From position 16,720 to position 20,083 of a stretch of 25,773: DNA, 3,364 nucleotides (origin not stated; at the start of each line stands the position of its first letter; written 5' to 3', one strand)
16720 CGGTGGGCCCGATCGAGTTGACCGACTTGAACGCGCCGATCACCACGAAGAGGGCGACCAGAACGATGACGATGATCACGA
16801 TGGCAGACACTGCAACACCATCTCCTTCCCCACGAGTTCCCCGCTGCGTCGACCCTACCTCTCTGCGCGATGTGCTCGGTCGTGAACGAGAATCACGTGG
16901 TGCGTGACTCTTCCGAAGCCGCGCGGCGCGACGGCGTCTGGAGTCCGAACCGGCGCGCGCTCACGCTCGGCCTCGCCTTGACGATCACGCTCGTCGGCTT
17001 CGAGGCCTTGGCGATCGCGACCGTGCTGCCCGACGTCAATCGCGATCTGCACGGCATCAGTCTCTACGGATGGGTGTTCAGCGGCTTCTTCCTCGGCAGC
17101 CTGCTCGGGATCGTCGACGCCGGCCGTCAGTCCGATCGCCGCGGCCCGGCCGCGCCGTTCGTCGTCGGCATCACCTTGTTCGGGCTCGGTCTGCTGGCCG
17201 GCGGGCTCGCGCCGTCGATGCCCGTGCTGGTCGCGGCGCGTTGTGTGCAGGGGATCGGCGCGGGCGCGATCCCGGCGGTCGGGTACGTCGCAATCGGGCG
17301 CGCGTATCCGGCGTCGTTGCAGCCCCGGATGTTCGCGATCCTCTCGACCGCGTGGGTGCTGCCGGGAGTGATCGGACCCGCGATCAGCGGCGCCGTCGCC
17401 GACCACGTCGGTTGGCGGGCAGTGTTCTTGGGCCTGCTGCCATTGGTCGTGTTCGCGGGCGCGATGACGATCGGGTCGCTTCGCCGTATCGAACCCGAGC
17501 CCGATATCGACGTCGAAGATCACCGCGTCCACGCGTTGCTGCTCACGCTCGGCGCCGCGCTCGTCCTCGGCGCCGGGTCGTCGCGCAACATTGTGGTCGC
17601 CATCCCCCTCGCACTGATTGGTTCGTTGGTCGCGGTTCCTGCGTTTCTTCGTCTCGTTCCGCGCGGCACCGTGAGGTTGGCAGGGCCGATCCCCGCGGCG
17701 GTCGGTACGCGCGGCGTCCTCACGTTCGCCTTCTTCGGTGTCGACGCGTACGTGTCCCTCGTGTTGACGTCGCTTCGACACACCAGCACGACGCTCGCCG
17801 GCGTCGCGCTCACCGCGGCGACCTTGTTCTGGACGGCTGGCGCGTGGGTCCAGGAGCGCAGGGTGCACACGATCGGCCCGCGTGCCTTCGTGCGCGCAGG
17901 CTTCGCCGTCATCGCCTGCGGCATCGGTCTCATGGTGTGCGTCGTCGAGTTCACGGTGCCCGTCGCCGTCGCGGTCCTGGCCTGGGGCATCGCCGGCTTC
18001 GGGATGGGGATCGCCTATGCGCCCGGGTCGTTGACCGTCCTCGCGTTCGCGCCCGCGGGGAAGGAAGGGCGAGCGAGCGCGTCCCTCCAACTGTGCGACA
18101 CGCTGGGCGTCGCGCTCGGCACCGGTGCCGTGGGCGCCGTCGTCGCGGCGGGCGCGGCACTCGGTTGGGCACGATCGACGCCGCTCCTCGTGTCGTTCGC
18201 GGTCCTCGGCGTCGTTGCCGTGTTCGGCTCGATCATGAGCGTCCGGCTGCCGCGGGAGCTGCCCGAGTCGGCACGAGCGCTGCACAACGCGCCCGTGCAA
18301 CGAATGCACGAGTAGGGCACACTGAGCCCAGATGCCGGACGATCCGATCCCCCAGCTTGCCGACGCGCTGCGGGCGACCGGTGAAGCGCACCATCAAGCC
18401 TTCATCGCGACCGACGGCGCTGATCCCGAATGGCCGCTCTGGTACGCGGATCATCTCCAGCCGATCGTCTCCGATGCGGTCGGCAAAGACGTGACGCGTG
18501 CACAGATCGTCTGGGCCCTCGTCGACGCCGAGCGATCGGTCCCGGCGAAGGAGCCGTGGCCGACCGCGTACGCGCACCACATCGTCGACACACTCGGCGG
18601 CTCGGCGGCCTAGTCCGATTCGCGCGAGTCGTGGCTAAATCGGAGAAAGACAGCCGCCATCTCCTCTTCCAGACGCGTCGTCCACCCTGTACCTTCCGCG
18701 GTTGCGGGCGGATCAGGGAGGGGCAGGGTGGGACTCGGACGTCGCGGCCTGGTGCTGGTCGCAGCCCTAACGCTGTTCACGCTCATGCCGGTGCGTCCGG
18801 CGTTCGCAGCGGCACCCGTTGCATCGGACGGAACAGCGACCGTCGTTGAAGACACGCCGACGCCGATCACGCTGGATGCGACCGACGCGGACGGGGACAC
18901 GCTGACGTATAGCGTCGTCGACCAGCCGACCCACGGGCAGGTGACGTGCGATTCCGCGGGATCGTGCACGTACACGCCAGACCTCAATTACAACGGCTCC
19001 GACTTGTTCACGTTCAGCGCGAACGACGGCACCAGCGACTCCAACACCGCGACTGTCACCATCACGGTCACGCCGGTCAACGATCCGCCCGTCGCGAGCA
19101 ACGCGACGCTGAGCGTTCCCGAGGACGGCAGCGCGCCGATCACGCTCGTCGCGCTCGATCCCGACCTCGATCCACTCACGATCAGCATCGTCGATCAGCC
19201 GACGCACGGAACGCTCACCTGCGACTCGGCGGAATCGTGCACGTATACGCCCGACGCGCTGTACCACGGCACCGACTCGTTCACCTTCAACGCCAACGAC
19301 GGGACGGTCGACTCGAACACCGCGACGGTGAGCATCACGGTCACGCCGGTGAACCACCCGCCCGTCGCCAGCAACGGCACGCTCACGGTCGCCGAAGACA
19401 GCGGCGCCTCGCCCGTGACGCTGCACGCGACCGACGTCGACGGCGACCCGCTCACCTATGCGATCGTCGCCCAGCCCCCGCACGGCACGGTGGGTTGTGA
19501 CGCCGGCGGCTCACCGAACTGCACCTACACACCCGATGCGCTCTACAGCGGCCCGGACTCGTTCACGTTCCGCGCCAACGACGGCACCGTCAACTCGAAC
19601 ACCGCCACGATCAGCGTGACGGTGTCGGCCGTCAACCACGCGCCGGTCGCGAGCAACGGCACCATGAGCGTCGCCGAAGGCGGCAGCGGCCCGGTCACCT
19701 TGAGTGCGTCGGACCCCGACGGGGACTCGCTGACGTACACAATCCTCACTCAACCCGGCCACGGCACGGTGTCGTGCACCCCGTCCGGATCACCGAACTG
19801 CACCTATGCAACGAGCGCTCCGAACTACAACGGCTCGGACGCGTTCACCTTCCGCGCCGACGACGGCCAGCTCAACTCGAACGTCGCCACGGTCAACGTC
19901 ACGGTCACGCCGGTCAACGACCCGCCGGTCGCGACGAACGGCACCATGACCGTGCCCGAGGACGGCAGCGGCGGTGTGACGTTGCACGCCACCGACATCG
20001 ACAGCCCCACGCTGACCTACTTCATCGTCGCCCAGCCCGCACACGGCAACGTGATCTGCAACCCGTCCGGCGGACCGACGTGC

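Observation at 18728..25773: Giant secreted Ig-like repeat protein combining a Sec signal peptide, 21 tandem-95 repeats, cadherin/VCBS-like domains and an RTX beta-roll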

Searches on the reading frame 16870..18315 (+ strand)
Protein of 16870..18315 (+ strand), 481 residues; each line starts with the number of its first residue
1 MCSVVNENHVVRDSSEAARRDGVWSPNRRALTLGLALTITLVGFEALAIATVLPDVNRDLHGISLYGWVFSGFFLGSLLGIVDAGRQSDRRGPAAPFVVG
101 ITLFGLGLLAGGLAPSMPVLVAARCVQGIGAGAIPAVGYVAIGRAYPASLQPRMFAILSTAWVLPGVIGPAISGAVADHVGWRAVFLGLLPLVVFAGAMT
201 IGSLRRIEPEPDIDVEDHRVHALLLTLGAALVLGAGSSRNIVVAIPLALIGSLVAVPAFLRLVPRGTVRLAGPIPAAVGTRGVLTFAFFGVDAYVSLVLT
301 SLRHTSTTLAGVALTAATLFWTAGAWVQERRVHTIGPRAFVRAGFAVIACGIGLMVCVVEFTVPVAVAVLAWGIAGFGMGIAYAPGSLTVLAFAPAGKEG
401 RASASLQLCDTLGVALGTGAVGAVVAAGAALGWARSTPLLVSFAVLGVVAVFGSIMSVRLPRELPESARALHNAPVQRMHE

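Call 13: search_protein_families(library=pfam, proteins=[window:16870-18315:+], max_evalue=0.001)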
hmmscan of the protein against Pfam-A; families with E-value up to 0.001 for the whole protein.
window:16870-18315:+ (481 aa): 1 family
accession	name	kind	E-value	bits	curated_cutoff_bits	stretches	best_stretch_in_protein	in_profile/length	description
PF07690.21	MFS_1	-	1.4e-38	133.2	33.4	1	35-418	1-347/347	Major Facilitator Superfamily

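Call 27: find_encoding_contigs(protein=window:16870-18315:+, flank=10000)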
Protein window:16870-18315:+ (481 aa): no gene with exactly this product is on record in the collection.

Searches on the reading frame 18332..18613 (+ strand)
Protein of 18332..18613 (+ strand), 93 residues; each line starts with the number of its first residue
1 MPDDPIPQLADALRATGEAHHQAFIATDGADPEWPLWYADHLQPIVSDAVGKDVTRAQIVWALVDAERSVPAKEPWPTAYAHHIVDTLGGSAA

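Call 13: search_protein_families(library=pfam, proteins=[window:18332-18613:+], max_evalue=0.001)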
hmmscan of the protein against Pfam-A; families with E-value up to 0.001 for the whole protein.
window:18332-18613:+ (93 aa): 0 families

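Call 28: find_encoding_contigs(protein=window:18332-18613:+, flank=10000)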
Protein window:18332-18613:+ (93 aa): 1 contig read that carries it; 1 place shown.
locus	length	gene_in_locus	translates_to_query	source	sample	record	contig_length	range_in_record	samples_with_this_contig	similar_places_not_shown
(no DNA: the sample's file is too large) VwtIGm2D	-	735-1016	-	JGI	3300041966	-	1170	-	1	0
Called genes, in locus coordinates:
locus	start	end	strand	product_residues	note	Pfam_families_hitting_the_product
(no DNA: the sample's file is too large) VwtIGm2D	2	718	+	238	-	?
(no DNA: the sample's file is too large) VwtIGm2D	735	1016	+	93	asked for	-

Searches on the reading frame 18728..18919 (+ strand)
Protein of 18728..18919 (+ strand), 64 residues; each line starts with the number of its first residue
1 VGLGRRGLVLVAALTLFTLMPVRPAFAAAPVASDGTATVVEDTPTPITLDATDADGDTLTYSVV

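Call 47: search_protein_families(library=ncbifam, proteins=[window:18728-18919:+], max_evalue=1)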
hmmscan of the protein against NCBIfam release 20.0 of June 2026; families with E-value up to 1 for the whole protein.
seq(64 aa): 2 families
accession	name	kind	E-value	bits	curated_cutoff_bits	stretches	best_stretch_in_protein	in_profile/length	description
NF038112.1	myxo_dep_M36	subfamily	0.039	11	1500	1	29-61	1288-1321/1604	myxosortase-dependent M36 family metallopeptidase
NF040942.2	hypo_ExtJ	equivalog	0.091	13.2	52.5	1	7-54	3-47/77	selenite/tellurite reduction operon protein ExtJ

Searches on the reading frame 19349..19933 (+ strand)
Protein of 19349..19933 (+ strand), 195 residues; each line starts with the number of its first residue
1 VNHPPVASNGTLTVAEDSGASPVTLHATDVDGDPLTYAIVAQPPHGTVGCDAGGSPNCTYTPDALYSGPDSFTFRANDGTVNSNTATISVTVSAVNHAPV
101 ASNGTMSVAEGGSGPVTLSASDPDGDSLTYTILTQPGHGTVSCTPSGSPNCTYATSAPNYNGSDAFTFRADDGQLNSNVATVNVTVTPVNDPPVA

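Call 40: search_solved_structures(query=window:19349-19933:+, max_evalue=1, show_alignments=2)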
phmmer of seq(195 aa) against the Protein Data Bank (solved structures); distinct sequences matched with E-value up to 1: 13.
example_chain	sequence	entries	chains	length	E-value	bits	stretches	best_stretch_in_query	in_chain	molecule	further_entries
6dlh_A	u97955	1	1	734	0.00081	22.5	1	25-186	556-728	Alpha-1,4-endofucoidanase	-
6dms_A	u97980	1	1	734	0.00081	22.5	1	25-186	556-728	Alpha-1,4-endofucoidanase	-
6bwn_A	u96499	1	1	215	0.0033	20.5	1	17-102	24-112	Protocadherin-15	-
6bxu_A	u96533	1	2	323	0.012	18.7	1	17-102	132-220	Protocadherin-15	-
8fwc_J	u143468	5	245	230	0.015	18.4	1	31-101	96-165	Collar sheath protein, gp13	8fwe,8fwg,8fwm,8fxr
5w1d_A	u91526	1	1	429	0.015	18.4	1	17-102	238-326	Protocadherin-15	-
9gvn_C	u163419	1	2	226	0.043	16.9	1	11-123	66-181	Fab heavy chain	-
11iy_C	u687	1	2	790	0.069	16.2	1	17-102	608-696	Protocadherin-15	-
8i9x_CD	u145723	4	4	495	0.18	14.8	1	64-163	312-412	Ribosome biogenesis protein YTM1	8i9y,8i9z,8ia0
5cyk_A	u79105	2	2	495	0.19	14.8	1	64-163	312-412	Ribosome biogenesis protein YTM1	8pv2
5em2_B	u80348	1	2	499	0.19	14.8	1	64-163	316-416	Ribosome biogenesis protein YTM1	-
5cxc_A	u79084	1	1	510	0.2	14.8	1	64-163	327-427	Ribosome biogenesis protein YTM1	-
5cxb_A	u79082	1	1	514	0.2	14.7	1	64-163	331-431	Ribosome biogenesis protein YTM1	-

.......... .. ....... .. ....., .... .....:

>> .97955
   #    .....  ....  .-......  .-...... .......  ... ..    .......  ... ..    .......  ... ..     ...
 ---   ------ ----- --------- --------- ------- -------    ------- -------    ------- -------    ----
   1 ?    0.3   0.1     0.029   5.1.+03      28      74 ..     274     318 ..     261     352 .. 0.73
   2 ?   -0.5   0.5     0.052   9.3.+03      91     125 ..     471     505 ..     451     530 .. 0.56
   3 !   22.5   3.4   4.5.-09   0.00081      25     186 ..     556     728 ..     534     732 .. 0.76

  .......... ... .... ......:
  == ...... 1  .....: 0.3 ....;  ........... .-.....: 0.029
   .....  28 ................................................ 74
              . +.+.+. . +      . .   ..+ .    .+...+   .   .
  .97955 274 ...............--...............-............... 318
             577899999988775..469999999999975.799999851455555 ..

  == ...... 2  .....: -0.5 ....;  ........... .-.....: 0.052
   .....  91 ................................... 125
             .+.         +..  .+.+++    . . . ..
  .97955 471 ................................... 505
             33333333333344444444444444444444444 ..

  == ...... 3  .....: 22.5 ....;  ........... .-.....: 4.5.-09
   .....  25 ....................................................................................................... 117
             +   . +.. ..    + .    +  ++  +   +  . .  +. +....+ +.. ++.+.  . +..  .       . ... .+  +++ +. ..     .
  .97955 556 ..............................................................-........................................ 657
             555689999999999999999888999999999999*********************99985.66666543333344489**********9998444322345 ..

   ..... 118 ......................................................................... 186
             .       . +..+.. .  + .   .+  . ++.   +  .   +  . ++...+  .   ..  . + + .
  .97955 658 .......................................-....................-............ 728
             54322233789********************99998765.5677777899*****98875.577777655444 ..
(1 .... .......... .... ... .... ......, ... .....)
